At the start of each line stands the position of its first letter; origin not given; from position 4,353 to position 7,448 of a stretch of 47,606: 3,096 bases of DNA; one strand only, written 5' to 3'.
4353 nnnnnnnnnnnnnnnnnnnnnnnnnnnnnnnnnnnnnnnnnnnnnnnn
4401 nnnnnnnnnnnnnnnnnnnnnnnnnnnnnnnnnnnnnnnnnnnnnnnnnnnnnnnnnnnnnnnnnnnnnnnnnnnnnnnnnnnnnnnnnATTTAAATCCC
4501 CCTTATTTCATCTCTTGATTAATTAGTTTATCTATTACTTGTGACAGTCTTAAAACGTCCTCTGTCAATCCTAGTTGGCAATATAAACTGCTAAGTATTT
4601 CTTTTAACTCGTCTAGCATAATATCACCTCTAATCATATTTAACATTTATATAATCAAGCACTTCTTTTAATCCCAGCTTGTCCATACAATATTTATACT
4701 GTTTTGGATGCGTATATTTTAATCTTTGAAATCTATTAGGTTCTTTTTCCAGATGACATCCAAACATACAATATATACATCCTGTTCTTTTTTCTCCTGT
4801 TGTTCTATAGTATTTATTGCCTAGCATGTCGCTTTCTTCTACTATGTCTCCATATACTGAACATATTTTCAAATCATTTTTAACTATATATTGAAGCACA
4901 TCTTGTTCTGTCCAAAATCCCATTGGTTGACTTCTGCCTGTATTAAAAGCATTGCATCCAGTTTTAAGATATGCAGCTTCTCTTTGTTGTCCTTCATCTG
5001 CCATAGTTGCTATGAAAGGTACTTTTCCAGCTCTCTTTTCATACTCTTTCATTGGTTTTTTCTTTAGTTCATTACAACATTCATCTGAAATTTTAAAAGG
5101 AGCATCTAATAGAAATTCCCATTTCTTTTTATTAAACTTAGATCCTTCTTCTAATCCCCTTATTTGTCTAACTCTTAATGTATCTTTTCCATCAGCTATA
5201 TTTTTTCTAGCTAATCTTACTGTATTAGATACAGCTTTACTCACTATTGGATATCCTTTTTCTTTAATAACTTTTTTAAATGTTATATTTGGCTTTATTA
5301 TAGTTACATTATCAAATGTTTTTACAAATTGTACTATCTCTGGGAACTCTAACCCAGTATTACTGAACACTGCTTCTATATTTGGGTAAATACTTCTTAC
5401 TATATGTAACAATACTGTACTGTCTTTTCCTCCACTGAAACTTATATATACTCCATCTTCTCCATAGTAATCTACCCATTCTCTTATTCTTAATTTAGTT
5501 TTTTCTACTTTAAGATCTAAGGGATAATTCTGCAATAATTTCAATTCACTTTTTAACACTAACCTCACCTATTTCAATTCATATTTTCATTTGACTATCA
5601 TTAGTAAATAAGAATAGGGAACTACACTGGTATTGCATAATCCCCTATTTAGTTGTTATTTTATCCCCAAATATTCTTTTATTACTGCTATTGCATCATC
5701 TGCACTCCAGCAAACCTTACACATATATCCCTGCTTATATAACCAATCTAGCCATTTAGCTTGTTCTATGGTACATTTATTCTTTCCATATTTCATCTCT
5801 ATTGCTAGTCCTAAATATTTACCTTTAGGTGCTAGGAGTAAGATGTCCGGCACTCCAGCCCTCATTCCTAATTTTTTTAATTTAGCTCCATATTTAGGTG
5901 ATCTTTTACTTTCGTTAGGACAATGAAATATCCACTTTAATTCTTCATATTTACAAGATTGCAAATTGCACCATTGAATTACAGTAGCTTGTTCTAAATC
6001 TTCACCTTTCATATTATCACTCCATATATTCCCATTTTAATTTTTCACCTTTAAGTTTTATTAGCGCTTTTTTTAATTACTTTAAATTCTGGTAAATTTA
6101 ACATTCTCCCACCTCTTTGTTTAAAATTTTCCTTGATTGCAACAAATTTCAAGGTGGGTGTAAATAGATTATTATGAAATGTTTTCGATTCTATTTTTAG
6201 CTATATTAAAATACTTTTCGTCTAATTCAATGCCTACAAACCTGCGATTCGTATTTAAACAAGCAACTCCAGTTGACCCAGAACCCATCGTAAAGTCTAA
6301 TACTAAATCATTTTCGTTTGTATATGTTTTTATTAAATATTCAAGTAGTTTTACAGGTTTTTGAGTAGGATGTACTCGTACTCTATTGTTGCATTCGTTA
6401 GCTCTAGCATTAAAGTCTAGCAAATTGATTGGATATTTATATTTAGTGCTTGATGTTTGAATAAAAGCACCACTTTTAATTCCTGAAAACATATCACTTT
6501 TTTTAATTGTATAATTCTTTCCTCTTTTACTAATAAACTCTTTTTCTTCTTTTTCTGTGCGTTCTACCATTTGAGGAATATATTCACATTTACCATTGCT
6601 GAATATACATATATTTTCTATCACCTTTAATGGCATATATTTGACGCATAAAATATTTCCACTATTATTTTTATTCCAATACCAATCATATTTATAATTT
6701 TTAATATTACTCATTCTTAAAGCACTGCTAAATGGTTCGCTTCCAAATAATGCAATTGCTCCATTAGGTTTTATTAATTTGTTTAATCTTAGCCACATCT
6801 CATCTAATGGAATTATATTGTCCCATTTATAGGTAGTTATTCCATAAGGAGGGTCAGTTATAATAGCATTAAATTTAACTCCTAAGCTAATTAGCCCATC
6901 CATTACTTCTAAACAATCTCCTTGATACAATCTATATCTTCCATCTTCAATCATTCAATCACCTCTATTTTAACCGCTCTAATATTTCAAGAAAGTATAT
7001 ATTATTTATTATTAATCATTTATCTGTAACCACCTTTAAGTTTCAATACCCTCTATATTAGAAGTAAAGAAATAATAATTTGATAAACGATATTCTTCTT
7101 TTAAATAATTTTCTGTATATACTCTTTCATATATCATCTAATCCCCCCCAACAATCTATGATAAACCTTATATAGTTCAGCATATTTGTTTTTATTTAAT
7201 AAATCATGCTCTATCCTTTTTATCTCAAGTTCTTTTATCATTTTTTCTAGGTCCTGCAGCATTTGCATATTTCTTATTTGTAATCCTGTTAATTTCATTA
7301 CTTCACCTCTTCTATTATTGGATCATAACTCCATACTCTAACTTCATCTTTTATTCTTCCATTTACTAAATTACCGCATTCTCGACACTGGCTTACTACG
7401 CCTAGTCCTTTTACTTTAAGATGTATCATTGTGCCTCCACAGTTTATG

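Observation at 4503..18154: Distributed set of host sporulation-network homologues carried by one phage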

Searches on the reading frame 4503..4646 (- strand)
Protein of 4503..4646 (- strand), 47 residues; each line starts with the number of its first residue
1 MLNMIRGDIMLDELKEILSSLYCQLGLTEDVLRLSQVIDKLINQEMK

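Call 4: search_protein_families(library=pfam, proteins=[window:4503-4646:-], max_evalue=0.1)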
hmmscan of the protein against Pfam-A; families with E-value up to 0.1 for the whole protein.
window:4503-4646:- (47 aa): 1 family
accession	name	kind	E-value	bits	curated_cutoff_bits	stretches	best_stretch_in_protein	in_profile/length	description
PF09388.15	SpoOE-like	-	0.00037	20.8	23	1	12-46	6-41/42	Spo0E like sporulation regulatory protein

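Call 6: search_protein_families(library=ncbifam, proteins=[window:4503-4646:-], max_evalue=0.1)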
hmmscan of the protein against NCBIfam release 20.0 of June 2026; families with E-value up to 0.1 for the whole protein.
window:4503-4646:- (47 aa): 0 families

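Call 7: search_protein_families(library=phrogs, proteins=[window:4503-4646:-], max_evalue=0.01)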
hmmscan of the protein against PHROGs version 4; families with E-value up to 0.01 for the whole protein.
window:4503-4646:- (47 aa): 0 families

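Call 14: list_cluster_members(proteins=[window:4503-4619:-, window:7498-8466:-, window:16021-17238:-, window:17972-18154:+, window:15449-16012:-, window:18160-19101:+, window:17631-17837:+, window:2251-2643:-])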
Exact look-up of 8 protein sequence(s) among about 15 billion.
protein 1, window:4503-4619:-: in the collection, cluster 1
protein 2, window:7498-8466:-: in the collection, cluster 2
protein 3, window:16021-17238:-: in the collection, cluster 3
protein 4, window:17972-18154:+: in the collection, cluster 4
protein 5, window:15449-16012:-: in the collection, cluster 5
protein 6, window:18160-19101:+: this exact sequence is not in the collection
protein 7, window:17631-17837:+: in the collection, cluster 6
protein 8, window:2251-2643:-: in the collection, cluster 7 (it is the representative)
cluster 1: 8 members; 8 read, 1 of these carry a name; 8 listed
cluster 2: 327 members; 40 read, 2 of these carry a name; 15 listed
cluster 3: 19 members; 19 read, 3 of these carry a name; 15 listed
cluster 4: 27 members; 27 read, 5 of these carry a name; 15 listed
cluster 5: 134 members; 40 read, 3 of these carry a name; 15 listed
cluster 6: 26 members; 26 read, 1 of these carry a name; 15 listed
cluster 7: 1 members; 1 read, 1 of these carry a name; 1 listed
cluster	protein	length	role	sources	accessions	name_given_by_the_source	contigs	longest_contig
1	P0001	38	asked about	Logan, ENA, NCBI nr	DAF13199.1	MAG TPA: hypothetical protein [Caudoviricetes sp.]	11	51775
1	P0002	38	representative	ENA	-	-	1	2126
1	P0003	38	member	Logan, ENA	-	-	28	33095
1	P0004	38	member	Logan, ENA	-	-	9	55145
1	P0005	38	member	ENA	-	-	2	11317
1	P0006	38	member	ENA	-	-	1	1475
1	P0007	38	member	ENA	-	-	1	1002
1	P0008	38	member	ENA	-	-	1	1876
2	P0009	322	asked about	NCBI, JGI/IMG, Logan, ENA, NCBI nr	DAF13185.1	RNA polymerase sporulation-specific sigma factor | MAG TPA: DNA directed RNA polymerase subunit [Caudoviricetes sp.]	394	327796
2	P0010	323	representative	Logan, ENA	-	-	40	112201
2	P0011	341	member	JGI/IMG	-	RNA polymerase sporulation-specific sigma factor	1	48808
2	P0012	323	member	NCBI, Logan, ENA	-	-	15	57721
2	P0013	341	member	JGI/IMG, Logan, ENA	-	-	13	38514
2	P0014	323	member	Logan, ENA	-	-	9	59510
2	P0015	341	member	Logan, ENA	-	-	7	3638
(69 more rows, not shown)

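Call 15: search_solved_structures(query=window:4503-4619:-, max_evalue=10, show_alignments=3)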
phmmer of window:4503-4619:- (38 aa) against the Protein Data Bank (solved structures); distinct sequences matched with E-value up to 10: 0.

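Call 17: find_homologous_proteins(query=window:4503-4646:-, max_evalue=1)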
Query window:4503-4646:- (47 aa): 70 proteins with E <= 1 among 70 candidates.
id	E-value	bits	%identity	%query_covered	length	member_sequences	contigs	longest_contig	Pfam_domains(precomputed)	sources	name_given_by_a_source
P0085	2.5e-20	87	98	100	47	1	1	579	-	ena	-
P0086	1.7e-19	85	94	100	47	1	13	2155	-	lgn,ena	-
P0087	1.8e-19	84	94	100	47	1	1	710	-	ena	-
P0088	3.9e-19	83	94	100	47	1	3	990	-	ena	-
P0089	4.9e-19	83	91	100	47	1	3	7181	-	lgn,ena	-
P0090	8.9e-19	82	91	100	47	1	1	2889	-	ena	-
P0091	2.2e-18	81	91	100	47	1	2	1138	-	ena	-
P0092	2.6e-18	81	89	100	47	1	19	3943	-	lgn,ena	-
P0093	4.1e-18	80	91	100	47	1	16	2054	-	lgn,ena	-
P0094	4.6e-18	80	89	100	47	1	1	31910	-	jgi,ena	jgi:hypothetical protein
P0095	6.4e-18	80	89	100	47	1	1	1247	-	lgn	-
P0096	1.4e-17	79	93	94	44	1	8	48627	-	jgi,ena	jgi:hypothetical protein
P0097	1.4e-17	79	93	94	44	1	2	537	-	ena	-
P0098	1.5e-17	79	93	94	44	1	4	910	-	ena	-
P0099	2.6e-17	78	87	100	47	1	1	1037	-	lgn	-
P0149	6.0e-8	49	74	83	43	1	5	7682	PF09388.16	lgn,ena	-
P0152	1.0e-7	49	71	81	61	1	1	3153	PF09388.16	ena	-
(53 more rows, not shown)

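Call 19: search_protein_families(library=pfam, alignment_id=A1, max_evalue=0.01)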
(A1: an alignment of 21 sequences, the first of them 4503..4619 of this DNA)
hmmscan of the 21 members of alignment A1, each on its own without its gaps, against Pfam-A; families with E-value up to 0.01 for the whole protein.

A. member 1, window:4503-4619:- (38 aa): 1 family
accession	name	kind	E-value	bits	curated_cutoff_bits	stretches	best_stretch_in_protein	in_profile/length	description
PF09388.15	SpoOE-like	-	0.00021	21.6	23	1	3-38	6-42/42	Spo0E like sporulation regulatory protein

B. families by the number of members that match (of 21 scanned): 1 family
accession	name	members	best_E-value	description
PF09388.15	SpoOE-like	17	4.1e-06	Spo0E like sporulation regulatory protein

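Call 20: search_solved_structures(query=A1, max_evalue=10, show_alignments=4)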
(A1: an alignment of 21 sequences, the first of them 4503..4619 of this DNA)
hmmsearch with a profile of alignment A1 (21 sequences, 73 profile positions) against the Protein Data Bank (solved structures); distinct sequences matched with E-value up to 10: 4.
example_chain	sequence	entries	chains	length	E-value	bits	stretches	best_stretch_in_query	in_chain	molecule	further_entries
2bzb_A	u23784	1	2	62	0.059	16.7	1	11-45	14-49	CONSERVED DOMAIN PROTEIN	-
1t3j_A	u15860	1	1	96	0.55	13.6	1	22-64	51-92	mitofusin 1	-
6tbm_P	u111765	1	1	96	0.55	13.6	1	8-34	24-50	Transcription and mRNA export factor SUS1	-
6gp2_A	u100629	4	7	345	1.4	12.3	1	6-31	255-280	Ribonucleoside-diphosphate reductase beta chain | Ribonucleoside-diphosphate reductase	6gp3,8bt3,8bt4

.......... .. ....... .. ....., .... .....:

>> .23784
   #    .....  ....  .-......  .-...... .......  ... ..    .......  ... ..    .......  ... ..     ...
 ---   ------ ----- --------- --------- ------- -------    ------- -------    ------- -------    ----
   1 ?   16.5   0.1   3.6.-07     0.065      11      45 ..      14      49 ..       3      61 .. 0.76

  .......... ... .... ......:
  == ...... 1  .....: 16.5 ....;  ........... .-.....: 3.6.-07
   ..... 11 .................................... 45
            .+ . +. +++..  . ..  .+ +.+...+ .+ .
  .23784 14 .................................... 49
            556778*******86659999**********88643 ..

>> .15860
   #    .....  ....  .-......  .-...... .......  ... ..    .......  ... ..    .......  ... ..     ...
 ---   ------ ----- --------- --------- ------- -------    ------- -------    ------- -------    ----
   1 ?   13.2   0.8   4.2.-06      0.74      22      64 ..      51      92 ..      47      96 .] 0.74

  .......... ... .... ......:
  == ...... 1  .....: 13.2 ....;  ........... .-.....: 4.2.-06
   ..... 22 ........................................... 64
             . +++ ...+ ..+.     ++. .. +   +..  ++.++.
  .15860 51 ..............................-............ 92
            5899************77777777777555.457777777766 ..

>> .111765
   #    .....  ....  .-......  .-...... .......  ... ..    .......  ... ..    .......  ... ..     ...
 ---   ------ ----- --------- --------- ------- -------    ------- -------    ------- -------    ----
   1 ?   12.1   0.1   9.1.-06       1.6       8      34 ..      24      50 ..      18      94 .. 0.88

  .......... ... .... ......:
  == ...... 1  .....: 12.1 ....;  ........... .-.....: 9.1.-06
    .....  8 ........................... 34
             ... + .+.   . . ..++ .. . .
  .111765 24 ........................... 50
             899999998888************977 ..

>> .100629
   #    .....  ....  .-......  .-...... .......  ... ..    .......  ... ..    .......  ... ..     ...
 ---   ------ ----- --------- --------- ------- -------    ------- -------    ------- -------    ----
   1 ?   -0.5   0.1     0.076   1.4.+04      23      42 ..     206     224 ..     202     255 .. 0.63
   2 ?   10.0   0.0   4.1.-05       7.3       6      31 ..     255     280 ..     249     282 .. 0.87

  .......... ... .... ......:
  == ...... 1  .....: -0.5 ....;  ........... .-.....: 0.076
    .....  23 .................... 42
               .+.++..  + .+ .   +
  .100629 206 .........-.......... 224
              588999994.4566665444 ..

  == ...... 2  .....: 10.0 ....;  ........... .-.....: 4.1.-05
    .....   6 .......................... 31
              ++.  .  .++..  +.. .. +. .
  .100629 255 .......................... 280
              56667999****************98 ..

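Call 49: search_protein_families(library=padloc, proteins=[window:4503-4619:-], max_evalue=0.01)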
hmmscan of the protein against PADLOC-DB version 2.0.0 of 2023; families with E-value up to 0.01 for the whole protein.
window:4503-4619:- (38 aa): 0 families

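Call 52: search_protein_representatives(alignment_id=A1)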
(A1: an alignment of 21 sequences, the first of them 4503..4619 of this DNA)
Query: 21 sequences, 73 profile positions. Proteins with E-value up to 0.001 (for the whole library): 73; up to 1e-10: 16; up to 1e-30: 1. The best 73 are listed.
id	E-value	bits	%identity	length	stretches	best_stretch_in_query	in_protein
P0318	4.9e-32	125.9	-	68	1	6-73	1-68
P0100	5.2e-20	87.4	-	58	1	3-43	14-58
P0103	5.0e-19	84.2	-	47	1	3-43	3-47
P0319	1.0e-17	80.1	-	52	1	6-53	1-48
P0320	1.1e-15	73.6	-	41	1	6-45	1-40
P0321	4.2e-14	68.4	-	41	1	6-44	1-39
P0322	7.1e-14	67.7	-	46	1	6-43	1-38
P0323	9.3e-14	67.3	-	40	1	6-43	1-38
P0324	1.5e-13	66.6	-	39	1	6-43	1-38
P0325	2.1e-13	66.2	-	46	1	1-45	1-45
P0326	4.2e-13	65.3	-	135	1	6-43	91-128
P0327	6.5e-13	64.6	-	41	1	4-43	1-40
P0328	1.7e-12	63.3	-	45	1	6-45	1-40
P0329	1.2e-11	60.6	-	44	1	6-47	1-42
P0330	4.7e-11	58.7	-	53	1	12-43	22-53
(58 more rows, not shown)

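Call 54: search_protein_families(library=pfam, alignment_id=A3, max_evalue=0.001)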
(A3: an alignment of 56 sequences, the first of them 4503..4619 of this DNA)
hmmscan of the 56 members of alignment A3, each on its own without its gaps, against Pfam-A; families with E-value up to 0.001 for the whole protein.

A. member 1, window:4503-4619:- (38 aa): 1 family
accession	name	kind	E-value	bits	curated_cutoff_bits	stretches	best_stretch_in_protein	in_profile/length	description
PF09388.15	SpoOE-like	-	0.00021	21.6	23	1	3-38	6-42/42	Spo0E like sporulation regulatory protein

B. families by the number of members that match (of 56 scanned): 1 family
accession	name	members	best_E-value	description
PF09388.15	SpoOE-like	21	3.7e-10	Spo0E like sporulation regulatory protein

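Call 55: search_solved_structures(query=A3, max_evalue=1, show_alignments=3)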
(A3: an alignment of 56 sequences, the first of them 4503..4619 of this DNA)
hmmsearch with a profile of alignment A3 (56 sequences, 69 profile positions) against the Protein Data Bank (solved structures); distinct sequences matched with E-value up to 1: 0.

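Call 72: predict_structure(alignment_id=A1)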
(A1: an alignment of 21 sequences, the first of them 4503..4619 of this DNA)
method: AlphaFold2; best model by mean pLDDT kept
length: 38 residues; sequences in the alignment: 21
mean_pLDDT: 92.1   pTM: 0.62
mean pLDDT of the five models: 92.1, 90.4, 87.9, 84.5, 80.7
residues with pLDDT >= 90: 29; 70-90: 8; 50-70: 1; < 50: 0
segments of 3 or more residues with pLDDT < 50: none
pLDDT, mean of each block of 10 residues (from residue 1): 92 96 95 84
secondary structure, 60 per line:
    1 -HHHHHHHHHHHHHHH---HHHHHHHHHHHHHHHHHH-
elements in order: H2-16 H20-37

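Call 74: fold_search(model_id=the predicted structure, library=pdb)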
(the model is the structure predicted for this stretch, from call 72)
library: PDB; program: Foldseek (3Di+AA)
matches with E <= 10: 24; with E <= 0.001: 0
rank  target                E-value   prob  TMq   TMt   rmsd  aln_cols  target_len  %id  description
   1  4biu_C                3.6e+00  0.13  0.60  0.11   2.6        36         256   25  Crystal structure of CpxAHDC (orthorhombic form 1) (released 2014-02-12)
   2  8aaj_B                4.3e+00  0.06  0.38  0.10   6.2        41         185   24  Crystal structure of the Pyrococcus abyssi RPA (apo form) (released 2023-05-03)
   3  7n3t_C                4.7e+00  0.23  0.85  0.56   1.2        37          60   22  TrkA ECD complex with designed miniprotein ligand (released 2022-04-20)
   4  9qn0_B                4.7e+00  0.21  0.74  0.14   1.0        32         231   16  Fe(II)-2-oxoglutarate-dependent pseudomonal iron uptake factor C in complex with 2,4-PDCA (Mn) (released 2026-04-08)
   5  4biw_B                4.7e+00  0.11  0.60  0.12   2.7        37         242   24  Crystal structure of CpxAHDC (hexagonal form) (released 2014-02-12)
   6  4cb0_A                5.6e+00  0.10  0.60  0.12   2.7        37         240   24  Crystal structure of CpxAHDC in complex with ATP (hexagonal form) (released 2014-02-12)
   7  9ghl_A                6.1e+00  0.18  0.75  0.14   1.0        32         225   16  Fe(II)-2-oxoglutarate-dependent pseudomonal iron uptake factor C in complex with malate (released 2025-08-27)
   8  9rgw_A                6.1e+00  0.12  0.68  0.27   2.7        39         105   23  X-ray crystal structure of a de novo designed single-chain antiparallel 3-helix coiled-coil bundle, sc-apCC3-CW2 (released 2025-09-03)
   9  2pqn_A                6.7e+00  0.11  0.65  0.23   1.8        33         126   18  Crystal structure of yeast Fis1 complexed with a fragment of yeast Mdv1 (released 2007-11-06)
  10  6rlx_A                7.3e+00  0.04  0.30  0.42   2.4        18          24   28  X-RAY STRUCTURE OF HUMAN RELAXIN AT 1.5 ANGSTROMS. COMPARISON TO INSULIN AND IMPLICATIONS FOR RECEPTOR BINDING DETERMI (released 1993-10-31)
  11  4biy_D                8.0e+00  0.06  0.53  0.13   2.9        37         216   24  Crystal structure of CpxAHDC (monoclinic form 2) (released 2014-02-12)
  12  8aas_B                8.0e+00  0.04  0.40  0.11   5.8        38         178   24  Crystal structure of the Pyrococcus abyssi RPA trimerization core bound to poly-dT20 ssDNA (released 2023-05-03)
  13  6nye_B                8.7e+00  0.14  0.83  0.36   1.0        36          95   14  Crystal structure of computationally designed protein XAX (released 2020-04-22)
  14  6nyi_C                8.7e+00  0.14  0.77  0.33   0.8        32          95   19  Crystal structure of computationally designed protein XXA (released 2020-04-22)
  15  9qn0_A                8.7e+00  0.13  0.74  0.13   1.0        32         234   16  Fe(II)-2-oxoglutarate-dependent pseudomonal iron uptake factor C in complex with 2,4-PDCA (Mn) (released 2026-04-08)
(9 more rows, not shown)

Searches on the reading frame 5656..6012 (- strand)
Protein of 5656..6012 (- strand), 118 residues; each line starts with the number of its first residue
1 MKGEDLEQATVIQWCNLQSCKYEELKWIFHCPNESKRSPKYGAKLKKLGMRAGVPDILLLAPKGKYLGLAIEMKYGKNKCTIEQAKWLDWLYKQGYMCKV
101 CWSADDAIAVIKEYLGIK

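Call 64: search_protein_families(library=pfam, proteins=[window:5656-6012:-], max_evalue=1)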
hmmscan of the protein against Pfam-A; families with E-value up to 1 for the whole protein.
window:5656-6012:- (118 aa): 1 family
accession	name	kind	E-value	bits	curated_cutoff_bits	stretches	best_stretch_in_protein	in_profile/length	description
PF08774.17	VRR_NUC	-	6.5e-09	36.3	23.8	1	8-103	7-114/116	VRR-NUC domain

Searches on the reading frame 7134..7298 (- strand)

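Call 64: search_protein_families(library=pfam, proteins=[window:7134-7298:-], max_evalue=1)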
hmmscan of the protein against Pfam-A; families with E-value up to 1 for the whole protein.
window:7134-7298:- (54 aa): 2 families
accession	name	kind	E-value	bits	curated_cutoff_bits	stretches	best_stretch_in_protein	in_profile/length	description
PF22127.1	NtdA_N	-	0.12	12.7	27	1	28-45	48-65/66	NTD biosynthesis operon protein NtdA, N-terminal domain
PF00760.24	Cucumo_coat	-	0.16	12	22.6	1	3-42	121-160/175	Cucumovirus coat protein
